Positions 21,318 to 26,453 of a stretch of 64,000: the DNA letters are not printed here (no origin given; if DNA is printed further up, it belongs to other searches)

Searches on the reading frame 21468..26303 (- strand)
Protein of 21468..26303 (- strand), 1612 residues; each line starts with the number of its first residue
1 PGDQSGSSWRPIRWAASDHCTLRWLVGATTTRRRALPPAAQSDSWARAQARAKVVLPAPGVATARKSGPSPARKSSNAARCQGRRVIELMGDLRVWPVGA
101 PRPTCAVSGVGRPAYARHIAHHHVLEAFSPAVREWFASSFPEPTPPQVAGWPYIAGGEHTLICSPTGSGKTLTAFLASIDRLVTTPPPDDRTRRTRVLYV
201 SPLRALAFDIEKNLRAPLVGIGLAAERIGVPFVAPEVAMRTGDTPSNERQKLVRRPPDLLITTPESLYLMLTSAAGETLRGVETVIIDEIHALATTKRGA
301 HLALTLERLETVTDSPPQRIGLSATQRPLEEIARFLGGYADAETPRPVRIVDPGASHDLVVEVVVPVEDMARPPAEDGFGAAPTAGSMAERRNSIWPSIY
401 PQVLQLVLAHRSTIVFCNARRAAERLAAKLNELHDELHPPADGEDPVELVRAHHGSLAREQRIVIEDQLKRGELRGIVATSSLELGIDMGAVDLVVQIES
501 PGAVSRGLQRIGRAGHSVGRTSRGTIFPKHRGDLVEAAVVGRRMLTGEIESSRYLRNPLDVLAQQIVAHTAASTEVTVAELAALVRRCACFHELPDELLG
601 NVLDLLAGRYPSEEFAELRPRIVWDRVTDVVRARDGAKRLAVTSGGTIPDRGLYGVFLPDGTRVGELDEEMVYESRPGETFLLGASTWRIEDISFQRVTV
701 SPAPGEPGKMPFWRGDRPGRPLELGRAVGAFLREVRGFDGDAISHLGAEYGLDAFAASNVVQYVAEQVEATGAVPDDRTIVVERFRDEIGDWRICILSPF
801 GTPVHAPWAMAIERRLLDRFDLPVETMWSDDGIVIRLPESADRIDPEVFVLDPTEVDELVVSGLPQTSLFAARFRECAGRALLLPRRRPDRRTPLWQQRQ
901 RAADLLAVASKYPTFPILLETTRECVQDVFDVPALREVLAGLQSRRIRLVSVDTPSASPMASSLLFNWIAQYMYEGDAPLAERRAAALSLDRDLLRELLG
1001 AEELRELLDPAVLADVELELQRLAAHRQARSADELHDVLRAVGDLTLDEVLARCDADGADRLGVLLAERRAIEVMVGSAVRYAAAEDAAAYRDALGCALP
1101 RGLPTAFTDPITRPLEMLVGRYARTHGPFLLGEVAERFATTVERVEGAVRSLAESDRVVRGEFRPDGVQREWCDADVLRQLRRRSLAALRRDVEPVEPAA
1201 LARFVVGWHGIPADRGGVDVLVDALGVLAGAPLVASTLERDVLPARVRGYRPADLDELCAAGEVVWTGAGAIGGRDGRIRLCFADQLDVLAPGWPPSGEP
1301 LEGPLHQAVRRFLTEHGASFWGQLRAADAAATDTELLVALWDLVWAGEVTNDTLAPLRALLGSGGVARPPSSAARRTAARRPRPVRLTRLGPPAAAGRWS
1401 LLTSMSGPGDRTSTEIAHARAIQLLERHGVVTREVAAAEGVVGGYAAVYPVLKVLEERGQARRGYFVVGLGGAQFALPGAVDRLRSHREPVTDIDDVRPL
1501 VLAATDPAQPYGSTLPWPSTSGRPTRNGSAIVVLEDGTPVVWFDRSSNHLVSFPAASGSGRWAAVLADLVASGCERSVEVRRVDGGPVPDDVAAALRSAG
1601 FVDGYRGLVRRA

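Call 9: search_protein_families(library=pfam, proteins=[window:21468-26303:-], max_evalue=0.00001)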
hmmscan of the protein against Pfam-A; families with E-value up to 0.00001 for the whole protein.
window:21468-26303:- (1612 aa): 7 families
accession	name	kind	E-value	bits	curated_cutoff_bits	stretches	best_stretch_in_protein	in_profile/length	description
PF08494.16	DEAD_assoc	-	8.2e-61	205.6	23.5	1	774-961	1-191/191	DEAD/H associated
PF19306.5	WH_Lhr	-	1.5e-47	161.6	27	1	542-710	1-168/168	Large helicase-related protein, winged helix domain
PF23234.1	WH4_Lhr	-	3.7e-31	107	27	1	1412-1490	3-81/87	Large helicase-related protein, winged-helix domain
PF00270.35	DEAD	-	5.1e-29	101.6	26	1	144-327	1-161/167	DEAD/DEAH box helicase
PF23236.1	WH2_Lhr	-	3.9e-20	72.8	27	1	1006-1110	1-105/105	Large helicase-related protein, winged-helix domain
PF23235.1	WH3_Lhr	-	2.6e-19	69.7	27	1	1198-1286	3-92/95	Large helicase-related protein, winged-helix domain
PF00271.37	Helicase_C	-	2.5e-14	53.9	23.5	1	408-515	13-107/110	Helicase conserved C-terminal domain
